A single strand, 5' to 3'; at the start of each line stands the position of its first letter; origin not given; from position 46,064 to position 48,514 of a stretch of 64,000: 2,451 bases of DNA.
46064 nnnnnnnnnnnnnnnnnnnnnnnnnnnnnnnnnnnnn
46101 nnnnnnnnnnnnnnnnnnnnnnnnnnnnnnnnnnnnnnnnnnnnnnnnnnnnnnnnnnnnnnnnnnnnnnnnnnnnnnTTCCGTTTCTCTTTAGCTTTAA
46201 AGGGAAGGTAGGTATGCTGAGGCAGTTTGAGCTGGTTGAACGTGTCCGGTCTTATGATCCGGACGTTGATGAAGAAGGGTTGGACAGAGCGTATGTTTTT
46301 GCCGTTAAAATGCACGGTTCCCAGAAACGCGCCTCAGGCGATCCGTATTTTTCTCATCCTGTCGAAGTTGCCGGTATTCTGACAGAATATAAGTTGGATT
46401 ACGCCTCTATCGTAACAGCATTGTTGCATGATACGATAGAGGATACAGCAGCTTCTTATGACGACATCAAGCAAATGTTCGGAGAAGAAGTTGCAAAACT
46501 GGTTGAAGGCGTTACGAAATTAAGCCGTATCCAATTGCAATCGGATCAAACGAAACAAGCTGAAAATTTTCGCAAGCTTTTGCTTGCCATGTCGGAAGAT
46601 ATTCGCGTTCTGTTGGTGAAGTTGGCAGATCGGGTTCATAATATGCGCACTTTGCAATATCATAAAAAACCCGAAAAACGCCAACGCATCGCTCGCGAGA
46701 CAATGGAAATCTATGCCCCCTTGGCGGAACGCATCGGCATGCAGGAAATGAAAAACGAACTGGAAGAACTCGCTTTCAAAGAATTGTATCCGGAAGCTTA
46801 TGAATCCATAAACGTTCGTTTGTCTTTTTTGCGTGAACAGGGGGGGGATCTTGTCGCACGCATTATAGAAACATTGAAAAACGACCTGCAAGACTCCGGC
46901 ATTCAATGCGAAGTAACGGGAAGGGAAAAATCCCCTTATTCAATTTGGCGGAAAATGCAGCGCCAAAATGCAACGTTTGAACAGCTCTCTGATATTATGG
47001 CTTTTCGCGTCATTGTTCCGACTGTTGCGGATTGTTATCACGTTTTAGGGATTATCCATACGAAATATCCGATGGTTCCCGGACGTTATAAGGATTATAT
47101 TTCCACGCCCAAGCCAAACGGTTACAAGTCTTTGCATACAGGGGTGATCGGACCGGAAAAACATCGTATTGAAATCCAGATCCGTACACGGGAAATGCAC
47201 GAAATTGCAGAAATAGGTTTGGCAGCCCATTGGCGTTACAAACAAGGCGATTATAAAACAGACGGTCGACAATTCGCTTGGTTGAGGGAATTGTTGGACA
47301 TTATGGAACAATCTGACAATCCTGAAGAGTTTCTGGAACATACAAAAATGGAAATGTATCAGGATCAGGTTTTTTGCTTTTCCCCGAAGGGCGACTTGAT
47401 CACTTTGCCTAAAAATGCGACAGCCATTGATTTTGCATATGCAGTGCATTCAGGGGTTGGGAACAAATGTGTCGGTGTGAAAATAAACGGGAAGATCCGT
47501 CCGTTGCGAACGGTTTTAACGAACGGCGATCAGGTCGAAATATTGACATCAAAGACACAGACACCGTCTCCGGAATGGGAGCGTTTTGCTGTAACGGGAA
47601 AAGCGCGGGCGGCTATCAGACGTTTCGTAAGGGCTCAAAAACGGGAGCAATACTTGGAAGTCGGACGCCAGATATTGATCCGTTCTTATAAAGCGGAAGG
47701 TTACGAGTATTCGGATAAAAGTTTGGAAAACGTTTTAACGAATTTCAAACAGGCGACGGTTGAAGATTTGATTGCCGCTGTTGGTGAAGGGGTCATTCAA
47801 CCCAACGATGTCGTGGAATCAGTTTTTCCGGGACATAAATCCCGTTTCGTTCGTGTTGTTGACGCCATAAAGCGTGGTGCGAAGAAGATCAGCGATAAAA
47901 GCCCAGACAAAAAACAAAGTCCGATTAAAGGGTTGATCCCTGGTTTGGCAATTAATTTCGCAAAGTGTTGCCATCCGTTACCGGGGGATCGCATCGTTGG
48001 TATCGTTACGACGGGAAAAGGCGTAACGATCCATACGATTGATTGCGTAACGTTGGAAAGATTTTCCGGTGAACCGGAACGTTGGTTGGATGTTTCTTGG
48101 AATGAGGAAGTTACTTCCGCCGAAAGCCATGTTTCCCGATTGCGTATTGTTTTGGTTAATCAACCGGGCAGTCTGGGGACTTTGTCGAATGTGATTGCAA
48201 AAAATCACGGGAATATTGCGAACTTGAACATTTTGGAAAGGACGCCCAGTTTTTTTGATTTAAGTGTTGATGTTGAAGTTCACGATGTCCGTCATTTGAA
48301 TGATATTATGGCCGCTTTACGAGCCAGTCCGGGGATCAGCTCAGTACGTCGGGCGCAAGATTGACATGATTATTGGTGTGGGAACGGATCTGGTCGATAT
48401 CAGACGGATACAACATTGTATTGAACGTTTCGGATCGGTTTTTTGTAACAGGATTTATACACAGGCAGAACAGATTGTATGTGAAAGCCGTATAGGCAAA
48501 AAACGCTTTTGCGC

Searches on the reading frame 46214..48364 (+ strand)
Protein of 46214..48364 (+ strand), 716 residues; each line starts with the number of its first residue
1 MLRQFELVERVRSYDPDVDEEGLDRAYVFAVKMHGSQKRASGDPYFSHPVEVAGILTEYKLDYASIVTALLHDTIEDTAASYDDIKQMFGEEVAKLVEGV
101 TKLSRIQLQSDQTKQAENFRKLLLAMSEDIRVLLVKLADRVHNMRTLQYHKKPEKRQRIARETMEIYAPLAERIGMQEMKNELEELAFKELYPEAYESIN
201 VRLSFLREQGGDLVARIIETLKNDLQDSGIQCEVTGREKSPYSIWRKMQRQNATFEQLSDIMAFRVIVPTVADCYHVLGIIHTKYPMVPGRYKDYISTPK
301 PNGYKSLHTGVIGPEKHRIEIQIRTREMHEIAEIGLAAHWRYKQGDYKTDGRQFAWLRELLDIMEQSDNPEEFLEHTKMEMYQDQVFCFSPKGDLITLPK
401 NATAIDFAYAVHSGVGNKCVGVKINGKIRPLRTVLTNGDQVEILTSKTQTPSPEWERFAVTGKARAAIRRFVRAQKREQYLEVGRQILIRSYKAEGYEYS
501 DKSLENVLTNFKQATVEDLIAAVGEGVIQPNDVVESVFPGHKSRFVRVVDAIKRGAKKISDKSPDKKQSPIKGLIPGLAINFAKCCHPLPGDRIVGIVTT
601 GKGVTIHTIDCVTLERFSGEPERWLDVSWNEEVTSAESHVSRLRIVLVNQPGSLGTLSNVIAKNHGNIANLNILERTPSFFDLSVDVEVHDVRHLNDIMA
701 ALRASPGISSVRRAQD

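Call 10: search_protein_families(library=pfam, proteins=[window:46214-48364:+], max_evalue=0.001)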
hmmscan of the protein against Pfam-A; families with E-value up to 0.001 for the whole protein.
window:46214-48364:+ (716 aa): 7 families
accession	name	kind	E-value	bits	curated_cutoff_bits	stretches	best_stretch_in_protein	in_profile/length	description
PF13328.12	HD_4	-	4e-51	173.3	27.2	1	26-176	1-155/156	HD domain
PF04607.23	RelA_SpoT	-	9.7e-44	148.7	27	1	236-345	1-111/113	Region found in RelA / SpoT proteins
PF19296.4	RelA_AH_RIS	-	1.2e-41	143.3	23.8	1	456-624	1-185/185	RelA/SpoT, AH and RIS domains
PF02824.27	TGS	-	1.9e-19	69.8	22.2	1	387-445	2-60/60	TGS domain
PF13291.12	ACT_4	-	5.1e-17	62.8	27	1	637-713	3-80/80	ACT domain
PF01966.28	HD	-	3.9e-10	40.5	22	1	45-144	1-116/116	HD domain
PF01842.31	ACT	-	1.5e-06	28.3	27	1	642-704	2-63/66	ACT domain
